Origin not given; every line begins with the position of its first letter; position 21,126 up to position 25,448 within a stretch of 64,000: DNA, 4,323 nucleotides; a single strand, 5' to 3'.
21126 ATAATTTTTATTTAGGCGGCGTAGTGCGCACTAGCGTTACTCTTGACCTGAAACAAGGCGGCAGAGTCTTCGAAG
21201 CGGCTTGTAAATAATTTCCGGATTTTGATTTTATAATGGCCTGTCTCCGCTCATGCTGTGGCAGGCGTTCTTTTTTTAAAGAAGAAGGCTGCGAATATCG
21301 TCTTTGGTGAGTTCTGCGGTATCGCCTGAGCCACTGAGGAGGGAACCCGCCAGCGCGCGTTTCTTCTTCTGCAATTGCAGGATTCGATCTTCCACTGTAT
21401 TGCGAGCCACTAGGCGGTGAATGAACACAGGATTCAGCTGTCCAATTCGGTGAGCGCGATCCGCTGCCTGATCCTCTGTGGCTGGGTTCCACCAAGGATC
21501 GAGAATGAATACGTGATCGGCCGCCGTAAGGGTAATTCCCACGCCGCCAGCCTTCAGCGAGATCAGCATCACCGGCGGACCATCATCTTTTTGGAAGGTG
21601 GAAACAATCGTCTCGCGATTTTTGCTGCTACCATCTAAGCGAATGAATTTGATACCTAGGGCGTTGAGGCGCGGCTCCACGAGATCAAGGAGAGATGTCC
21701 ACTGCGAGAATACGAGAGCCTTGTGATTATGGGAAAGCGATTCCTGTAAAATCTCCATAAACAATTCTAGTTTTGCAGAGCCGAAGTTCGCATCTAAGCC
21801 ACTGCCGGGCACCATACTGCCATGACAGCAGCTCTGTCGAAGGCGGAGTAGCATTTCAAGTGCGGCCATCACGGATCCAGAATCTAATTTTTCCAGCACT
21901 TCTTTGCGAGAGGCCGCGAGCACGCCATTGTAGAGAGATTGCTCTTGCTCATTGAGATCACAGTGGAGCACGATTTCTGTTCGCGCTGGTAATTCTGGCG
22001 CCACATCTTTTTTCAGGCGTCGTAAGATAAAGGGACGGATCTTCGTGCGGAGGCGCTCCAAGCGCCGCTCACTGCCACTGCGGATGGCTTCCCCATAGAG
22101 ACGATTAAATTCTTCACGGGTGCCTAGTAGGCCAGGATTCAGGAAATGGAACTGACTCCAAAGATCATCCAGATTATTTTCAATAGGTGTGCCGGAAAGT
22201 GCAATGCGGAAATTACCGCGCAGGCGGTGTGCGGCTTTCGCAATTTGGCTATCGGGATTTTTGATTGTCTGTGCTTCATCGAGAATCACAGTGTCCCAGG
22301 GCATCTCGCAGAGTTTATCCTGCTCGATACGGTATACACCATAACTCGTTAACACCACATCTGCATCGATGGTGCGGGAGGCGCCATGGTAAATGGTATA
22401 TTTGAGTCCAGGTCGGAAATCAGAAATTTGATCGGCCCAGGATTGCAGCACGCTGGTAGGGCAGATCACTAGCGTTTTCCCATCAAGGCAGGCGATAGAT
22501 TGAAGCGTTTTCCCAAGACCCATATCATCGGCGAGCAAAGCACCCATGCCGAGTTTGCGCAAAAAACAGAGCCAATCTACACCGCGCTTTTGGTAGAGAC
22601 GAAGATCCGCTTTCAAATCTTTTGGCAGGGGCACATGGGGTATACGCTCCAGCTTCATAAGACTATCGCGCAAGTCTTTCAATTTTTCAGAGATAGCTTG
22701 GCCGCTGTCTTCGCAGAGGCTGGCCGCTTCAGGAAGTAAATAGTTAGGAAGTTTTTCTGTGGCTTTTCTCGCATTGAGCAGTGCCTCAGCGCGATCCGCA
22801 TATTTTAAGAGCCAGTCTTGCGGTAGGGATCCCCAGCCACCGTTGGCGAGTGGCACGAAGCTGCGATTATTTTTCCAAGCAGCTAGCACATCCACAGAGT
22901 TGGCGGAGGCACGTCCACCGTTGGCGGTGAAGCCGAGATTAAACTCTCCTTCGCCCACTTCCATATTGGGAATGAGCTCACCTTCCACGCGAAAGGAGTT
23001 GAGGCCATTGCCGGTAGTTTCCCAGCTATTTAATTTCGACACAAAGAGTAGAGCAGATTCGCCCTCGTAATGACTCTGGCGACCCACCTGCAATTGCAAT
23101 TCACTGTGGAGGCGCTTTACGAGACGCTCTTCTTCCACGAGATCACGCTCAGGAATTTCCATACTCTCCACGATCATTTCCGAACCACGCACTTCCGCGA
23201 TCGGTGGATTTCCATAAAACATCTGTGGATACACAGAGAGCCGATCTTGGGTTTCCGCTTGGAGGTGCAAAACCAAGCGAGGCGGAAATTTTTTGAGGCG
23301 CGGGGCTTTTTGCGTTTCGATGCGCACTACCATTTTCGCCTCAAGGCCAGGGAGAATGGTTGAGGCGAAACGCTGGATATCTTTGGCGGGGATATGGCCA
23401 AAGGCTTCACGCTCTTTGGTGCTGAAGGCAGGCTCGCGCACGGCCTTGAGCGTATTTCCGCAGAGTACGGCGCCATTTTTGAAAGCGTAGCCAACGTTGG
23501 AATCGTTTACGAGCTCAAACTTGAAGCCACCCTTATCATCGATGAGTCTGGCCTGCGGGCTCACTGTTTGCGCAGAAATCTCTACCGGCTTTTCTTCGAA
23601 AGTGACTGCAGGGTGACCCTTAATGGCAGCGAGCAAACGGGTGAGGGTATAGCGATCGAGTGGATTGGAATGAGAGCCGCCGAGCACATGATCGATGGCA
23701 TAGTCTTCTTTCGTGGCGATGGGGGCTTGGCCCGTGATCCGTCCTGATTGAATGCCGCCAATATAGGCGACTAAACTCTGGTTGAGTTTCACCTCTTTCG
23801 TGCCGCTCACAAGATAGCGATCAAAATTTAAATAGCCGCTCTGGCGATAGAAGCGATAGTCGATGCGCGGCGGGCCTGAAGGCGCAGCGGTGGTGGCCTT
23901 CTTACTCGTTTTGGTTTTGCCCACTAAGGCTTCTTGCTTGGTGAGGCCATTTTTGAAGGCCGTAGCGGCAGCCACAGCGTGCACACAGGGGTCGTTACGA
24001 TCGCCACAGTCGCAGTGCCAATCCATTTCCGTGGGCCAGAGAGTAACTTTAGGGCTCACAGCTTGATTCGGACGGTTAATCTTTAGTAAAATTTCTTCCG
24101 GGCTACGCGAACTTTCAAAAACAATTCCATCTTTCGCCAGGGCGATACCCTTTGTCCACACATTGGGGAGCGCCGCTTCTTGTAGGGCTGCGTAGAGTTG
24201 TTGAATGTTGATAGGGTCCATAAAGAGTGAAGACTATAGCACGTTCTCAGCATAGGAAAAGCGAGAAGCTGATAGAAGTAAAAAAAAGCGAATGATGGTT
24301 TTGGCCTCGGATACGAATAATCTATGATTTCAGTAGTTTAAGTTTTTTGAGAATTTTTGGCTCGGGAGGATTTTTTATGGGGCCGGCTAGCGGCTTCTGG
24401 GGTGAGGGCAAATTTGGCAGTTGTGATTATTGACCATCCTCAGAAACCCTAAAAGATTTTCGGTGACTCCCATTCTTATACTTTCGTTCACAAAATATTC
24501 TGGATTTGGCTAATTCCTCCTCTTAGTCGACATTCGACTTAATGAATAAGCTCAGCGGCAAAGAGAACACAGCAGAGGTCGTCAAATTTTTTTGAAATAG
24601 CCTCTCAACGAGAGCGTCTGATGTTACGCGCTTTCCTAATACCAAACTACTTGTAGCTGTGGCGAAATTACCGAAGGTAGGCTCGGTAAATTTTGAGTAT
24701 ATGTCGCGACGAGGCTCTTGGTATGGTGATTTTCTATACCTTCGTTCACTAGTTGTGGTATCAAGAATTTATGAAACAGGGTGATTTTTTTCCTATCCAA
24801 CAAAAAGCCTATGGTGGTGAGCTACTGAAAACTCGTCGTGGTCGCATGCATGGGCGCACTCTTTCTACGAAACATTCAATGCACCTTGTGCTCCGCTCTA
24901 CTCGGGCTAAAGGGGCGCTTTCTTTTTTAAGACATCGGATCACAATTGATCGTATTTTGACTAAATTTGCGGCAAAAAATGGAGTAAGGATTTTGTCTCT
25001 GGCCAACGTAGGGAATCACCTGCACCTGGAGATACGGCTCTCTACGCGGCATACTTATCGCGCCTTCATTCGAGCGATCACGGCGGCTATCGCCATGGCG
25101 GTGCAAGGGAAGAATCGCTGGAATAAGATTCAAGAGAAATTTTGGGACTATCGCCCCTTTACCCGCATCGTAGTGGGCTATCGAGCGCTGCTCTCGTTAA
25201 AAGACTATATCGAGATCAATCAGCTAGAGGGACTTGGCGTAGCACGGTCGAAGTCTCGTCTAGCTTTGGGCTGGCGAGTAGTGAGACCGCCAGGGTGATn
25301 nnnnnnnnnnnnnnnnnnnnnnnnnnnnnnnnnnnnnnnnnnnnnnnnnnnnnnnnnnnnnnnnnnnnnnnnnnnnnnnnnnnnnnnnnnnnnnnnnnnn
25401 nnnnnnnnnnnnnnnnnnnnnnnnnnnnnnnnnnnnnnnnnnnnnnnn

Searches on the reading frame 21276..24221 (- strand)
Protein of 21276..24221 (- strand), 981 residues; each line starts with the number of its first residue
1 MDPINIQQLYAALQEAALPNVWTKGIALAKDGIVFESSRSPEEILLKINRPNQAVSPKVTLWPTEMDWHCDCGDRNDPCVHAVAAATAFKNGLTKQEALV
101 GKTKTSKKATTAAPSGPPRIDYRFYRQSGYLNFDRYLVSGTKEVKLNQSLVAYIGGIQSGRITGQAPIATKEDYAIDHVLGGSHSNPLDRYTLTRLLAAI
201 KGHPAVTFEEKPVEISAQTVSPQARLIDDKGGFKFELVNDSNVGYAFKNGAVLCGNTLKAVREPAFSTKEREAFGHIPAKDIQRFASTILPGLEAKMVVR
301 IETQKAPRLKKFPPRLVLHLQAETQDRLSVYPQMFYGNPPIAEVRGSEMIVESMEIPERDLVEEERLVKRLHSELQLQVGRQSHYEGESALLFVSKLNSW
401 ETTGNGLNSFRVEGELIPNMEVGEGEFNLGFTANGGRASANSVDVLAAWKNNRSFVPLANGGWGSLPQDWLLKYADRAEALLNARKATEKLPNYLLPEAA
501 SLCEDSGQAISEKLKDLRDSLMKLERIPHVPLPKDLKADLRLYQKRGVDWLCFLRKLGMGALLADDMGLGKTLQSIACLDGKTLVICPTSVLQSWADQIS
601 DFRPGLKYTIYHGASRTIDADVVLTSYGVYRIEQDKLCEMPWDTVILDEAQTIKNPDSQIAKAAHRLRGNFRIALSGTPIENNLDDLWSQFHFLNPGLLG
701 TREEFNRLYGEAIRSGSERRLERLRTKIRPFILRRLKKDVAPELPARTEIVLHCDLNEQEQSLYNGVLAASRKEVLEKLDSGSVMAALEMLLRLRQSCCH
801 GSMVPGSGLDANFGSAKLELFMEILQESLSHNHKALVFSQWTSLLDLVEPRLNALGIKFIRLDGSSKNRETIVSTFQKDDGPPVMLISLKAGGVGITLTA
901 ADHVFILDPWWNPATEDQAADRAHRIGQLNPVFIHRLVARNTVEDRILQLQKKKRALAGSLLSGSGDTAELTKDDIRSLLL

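Call 15: search_protein_families(library=pfam, proteins=[window:21276-24221:-], max_evalue=0.001)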
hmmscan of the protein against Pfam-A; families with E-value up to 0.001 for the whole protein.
window:21276-24221:- (981 aa): 4 families
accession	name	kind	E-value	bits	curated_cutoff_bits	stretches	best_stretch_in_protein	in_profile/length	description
PF00176.29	SNF2-rel_dom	-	9.1e-65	219.1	24.9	1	543-802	1-289/290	SNF2-related domain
PF00271.37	Helicase_C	-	7e-22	78.2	23.5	1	817-927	2-110/110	Helicase conserved C-terminal domain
PF08455.15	SNF2_assoc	-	4.7e-07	29.5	27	1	188-482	5-315/373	Bacterial SNF2 helicase associated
PF04434.22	SWIM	-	5.6e-05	23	19.6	1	59-88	3-36/38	SWIM zinc finger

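Call 41: find_encoding_contigs(protein=window:21276-24221:-, flank=10000, max_places=10)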
Protein window:21276-24221:- (981 aa): 4 contigs read that carry it; 3 places shown.
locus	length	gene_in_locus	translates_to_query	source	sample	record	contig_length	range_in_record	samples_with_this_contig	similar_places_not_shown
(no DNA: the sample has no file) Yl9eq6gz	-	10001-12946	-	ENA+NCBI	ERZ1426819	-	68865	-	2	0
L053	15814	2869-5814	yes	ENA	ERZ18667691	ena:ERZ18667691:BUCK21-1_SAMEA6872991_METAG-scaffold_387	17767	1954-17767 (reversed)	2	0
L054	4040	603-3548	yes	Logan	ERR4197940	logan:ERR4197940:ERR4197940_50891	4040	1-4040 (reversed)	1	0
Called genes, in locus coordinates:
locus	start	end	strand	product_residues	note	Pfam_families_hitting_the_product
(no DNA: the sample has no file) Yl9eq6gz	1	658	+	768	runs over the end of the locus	PF13202:EF-hand_5 (faint)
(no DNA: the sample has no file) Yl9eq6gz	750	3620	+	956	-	-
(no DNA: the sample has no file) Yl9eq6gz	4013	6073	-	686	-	PF03030:H_PPase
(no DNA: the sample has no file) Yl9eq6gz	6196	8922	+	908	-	PF00133:tRNA-synt_1, PF09334:tRNA-synt_1g, PF13603:tRNA-synt_1_2, PF08264:Anticodon_1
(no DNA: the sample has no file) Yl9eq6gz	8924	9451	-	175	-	PF01797:Y1_Tnp (weak)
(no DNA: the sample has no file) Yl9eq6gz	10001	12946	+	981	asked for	PF08455:SNF2_assoc (faint), PF00176:SNF2-rel_dom, PF00271:Helicase_C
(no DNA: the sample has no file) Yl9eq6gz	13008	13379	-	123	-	-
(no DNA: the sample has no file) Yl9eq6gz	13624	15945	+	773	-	-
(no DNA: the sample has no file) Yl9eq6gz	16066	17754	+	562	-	-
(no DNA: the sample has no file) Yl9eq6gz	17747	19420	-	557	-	-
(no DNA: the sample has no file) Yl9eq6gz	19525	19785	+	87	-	?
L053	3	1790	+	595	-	?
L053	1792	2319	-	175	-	PF01797:Y1_Tnp (weak)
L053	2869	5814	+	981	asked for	PF08455:SNF2_assoc (faint), PF00176:SNF2-rel_dom, PF00271:Helicase_C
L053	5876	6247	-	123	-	-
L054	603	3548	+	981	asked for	PF08455:SNF2_assoc (faint), PF00176:SNF2-rel_dom, PF00271:Helicase_C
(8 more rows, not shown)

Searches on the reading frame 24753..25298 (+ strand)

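Call 15: search_protein_families(library=pfam, proteins=[window:24753-25298:+], max_evalue=0.001)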
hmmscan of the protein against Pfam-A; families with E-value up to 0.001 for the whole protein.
window:24753-25298:+ (181 aa): 1 family
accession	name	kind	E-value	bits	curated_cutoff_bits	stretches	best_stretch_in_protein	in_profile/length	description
PF01797.21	Y1_Tnp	-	6.6e-07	29.9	23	1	39-154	3-119/121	Transposase IS200 like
